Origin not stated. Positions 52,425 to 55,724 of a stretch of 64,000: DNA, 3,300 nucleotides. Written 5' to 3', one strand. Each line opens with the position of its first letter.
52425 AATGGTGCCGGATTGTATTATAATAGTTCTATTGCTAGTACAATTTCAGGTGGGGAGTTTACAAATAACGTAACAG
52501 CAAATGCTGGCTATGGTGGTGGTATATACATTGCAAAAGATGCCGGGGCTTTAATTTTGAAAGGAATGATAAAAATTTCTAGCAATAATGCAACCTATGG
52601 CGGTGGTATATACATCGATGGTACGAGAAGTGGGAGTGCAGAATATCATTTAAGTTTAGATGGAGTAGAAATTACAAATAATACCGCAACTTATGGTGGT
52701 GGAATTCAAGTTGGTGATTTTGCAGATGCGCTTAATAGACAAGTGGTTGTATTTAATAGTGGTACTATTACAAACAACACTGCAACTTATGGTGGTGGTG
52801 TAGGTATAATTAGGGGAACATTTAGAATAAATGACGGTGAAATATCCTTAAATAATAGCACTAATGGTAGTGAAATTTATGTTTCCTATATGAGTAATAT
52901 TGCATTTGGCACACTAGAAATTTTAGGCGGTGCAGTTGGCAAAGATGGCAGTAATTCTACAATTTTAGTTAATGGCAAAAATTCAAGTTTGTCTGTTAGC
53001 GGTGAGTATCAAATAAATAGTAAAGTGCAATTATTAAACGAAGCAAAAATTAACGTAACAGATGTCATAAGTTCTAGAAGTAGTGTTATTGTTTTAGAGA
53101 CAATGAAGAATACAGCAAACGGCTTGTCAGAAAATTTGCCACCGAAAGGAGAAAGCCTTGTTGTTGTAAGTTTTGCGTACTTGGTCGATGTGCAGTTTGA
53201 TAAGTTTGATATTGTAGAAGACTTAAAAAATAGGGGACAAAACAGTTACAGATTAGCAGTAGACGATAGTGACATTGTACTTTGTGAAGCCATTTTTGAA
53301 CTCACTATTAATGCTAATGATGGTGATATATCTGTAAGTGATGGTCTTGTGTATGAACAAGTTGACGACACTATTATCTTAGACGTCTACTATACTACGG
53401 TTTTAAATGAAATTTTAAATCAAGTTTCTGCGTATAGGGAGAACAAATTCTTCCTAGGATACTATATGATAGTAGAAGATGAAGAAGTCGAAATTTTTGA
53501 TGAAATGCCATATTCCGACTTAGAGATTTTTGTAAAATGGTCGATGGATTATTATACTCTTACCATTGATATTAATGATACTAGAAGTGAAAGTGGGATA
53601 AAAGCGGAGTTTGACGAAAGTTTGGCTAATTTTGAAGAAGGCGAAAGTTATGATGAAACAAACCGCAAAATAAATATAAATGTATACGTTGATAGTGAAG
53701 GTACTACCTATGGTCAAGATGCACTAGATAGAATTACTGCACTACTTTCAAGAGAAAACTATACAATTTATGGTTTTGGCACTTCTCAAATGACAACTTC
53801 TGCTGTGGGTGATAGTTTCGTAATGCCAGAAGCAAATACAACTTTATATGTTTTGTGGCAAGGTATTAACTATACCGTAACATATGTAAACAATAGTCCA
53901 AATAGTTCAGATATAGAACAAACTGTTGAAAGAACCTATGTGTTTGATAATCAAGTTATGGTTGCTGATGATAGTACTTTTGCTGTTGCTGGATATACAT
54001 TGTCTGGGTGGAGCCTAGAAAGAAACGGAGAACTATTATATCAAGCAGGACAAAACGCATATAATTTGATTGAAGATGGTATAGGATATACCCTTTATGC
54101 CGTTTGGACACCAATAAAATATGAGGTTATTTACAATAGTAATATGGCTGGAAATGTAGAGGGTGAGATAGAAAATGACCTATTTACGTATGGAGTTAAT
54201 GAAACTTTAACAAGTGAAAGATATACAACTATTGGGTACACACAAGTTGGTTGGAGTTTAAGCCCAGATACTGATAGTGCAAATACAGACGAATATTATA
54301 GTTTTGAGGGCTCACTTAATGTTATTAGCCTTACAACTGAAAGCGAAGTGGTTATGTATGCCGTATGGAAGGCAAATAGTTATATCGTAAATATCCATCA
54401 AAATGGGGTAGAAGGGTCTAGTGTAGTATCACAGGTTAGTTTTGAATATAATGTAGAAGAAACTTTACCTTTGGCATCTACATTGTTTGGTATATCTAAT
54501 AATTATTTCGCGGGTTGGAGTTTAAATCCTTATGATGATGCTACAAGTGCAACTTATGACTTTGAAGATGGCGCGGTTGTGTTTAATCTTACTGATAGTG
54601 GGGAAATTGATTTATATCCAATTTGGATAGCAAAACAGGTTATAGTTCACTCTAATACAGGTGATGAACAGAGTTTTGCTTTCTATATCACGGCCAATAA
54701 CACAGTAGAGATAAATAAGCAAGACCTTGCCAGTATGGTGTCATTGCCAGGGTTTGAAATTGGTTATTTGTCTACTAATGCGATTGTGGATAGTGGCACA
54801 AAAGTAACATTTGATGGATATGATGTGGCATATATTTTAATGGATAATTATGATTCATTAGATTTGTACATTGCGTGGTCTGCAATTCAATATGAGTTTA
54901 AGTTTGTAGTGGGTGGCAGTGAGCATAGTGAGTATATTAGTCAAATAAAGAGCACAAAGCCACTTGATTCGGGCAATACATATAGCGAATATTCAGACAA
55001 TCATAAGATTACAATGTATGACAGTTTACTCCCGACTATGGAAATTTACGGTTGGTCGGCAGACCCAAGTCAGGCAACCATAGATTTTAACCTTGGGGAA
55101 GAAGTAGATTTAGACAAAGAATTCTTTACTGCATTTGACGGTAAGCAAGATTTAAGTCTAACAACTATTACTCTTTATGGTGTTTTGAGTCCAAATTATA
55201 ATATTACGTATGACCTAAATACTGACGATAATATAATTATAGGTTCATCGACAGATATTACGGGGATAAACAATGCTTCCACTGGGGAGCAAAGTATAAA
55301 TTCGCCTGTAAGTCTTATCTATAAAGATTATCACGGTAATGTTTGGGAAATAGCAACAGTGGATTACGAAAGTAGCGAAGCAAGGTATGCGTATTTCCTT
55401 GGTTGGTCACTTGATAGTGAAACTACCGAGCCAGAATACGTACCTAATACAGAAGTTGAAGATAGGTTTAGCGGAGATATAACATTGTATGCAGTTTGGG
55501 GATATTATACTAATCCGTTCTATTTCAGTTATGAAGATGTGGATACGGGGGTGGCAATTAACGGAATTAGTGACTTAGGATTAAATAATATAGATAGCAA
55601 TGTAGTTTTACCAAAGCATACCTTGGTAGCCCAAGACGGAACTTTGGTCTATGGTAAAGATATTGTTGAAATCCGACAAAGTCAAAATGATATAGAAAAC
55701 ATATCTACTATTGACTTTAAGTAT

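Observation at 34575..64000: A single reading frame of at least 9,808 codons that the supplied ORF track does not show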

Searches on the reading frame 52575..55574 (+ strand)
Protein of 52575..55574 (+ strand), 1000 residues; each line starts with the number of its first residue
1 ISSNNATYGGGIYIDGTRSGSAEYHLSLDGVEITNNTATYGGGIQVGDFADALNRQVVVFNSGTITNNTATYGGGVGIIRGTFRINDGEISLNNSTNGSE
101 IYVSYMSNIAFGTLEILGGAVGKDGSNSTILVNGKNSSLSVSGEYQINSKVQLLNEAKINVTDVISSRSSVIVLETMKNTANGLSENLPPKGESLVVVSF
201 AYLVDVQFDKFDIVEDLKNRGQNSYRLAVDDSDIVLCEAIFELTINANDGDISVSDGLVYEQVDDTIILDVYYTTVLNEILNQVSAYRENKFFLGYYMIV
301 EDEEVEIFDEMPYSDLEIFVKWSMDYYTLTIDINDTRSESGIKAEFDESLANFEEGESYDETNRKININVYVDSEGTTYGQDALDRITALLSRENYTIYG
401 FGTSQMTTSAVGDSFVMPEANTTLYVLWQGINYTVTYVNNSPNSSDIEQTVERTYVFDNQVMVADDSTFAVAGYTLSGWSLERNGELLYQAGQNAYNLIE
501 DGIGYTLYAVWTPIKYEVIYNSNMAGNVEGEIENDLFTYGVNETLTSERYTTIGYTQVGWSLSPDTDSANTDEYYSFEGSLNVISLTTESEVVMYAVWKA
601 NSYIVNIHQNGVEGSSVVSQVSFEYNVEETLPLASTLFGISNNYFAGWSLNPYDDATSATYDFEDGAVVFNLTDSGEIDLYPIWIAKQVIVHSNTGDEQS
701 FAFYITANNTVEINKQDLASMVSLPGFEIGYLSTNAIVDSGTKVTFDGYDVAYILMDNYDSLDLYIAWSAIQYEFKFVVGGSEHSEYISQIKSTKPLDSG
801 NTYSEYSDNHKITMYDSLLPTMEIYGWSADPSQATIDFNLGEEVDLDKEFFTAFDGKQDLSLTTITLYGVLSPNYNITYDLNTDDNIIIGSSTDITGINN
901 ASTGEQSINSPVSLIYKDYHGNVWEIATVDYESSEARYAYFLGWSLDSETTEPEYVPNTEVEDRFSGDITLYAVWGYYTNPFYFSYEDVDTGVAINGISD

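Call 24: search_protein_families(library=pfam, max_evalue=0.1, proteins=[window:52575-55574:+])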
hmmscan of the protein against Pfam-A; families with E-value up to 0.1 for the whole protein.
window:52575-55574:+ (1000 aa): 2 families
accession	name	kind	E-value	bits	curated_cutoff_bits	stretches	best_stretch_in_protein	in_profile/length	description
PF09479.16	Flg_new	-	1.5e-06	28.6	27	1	433-494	1-53/65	Listeria-Bacteroides repeat domain (List_Bact_rpt)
PF10614.14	CsgF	-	0.092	13.3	25.8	0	45-104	63-119/132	Type VIII secretion system (T8SS), CsgF protein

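Call 25: search_protein_families(library=ncbifam, max_evalue=0.01, proteins=[window:52575-55574:+])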
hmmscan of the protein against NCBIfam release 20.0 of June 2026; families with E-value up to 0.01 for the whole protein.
window:52575-55574:+ (1000 aa): 0 families
